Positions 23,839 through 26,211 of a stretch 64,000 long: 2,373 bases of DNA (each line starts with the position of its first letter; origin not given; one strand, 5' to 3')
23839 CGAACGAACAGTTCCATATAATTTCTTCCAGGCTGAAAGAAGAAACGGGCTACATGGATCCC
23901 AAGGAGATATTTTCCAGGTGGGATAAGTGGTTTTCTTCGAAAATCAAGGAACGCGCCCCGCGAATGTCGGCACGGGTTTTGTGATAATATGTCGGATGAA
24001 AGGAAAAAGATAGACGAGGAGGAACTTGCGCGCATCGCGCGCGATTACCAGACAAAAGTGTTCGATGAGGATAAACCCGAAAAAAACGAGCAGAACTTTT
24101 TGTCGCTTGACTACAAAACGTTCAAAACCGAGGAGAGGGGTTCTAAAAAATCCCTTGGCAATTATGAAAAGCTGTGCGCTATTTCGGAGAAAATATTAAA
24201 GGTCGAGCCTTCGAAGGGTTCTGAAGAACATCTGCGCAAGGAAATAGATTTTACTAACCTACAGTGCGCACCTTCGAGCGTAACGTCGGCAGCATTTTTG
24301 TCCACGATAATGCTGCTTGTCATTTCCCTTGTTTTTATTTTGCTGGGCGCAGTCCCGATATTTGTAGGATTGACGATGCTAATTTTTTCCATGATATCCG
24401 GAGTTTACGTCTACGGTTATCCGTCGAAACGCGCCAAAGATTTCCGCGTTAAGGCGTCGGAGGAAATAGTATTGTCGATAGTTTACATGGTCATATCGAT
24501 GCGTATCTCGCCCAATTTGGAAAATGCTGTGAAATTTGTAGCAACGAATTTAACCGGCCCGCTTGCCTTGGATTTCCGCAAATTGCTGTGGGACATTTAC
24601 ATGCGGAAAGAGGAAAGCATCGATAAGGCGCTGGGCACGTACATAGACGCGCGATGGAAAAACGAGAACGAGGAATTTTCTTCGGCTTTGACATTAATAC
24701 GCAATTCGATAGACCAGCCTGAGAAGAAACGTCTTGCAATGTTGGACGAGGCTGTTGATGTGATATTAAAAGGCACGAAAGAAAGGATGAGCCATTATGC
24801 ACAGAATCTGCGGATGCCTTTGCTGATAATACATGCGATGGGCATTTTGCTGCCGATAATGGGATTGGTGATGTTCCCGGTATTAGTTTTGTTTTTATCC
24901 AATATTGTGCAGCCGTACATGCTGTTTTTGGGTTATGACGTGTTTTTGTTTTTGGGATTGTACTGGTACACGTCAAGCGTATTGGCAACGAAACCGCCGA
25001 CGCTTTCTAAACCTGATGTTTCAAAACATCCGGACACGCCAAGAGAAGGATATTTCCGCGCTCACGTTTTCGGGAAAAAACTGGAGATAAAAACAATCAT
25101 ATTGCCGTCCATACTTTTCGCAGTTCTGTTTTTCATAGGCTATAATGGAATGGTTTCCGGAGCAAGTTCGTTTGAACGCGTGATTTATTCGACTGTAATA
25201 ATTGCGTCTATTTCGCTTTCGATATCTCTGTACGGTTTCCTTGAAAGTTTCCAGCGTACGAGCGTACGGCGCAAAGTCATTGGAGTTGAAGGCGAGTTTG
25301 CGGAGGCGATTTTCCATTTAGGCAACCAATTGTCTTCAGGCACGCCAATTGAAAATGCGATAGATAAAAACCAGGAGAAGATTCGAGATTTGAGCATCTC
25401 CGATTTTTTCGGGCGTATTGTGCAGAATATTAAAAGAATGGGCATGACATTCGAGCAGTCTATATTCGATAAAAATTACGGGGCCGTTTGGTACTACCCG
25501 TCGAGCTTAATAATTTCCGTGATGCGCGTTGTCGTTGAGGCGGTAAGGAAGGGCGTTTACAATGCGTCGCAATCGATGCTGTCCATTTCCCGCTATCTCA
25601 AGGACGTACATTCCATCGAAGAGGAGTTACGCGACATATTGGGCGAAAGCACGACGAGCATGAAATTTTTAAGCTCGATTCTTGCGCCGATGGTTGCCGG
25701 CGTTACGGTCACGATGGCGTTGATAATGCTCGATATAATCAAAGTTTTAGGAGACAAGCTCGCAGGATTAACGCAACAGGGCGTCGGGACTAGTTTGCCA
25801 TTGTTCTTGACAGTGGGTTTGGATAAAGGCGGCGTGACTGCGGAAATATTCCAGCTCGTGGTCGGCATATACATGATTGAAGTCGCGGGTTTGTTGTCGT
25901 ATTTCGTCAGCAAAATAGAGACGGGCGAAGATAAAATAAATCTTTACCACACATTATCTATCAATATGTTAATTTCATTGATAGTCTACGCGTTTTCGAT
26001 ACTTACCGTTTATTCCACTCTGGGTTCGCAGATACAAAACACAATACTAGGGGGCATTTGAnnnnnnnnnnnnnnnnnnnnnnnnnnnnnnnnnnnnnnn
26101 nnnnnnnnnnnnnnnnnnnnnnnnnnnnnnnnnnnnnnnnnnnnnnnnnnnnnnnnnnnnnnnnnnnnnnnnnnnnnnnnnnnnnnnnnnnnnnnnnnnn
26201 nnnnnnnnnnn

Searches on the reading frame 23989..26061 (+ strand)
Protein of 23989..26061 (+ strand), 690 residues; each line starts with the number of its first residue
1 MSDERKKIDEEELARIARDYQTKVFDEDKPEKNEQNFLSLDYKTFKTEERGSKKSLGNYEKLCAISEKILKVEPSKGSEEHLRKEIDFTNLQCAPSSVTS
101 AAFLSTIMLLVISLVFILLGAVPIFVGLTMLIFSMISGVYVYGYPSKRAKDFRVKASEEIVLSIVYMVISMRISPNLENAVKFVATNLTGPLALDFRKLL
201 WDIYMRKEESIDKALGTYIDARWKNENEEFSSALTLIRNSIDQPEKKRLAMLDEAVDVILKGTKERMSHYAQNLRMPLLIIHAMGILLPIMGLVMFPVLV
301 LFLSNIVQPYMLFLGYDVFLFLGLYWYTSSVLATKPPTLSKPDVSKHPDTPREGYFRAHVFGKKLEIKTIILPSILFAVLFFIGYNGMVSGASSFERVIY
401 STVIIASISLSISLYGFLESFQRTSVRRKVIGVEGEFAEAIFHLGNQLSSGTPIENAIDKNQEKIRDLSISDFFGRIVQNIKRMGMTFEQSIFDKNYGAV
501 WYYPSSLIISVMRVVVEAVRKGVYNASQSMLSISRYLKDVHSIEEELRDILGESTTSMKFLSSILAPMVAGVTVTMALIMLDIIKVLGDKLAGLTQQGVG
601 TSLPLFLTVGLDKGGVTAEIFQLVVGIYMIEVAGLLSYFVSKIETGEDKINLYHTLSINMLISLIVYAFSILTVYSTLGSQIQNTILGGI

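Call 20: search_protein_families(library=pfam, proteins=[window:23989-26061:+], max_evalue=0.01)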
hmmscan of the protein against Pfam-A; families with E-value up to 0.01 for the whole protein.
window:23989-26061:+ (690 aa): 1 family
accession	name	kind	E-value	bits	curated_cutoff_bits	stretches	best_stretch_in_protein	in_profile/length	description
PF00482.28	T2SSF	-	0.00019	21.9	25.2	0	167-297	5-125/125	Type II secretion system (T2SS), protein F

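Call 70: search_protein_families(library=ncbifam, proteins=[window:23989-26061:+], max_evalue=0.01)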
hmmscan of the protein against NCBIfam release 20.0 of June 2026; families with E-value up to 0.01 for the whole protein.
window:23989-26061:+ (690 aa): 0 families
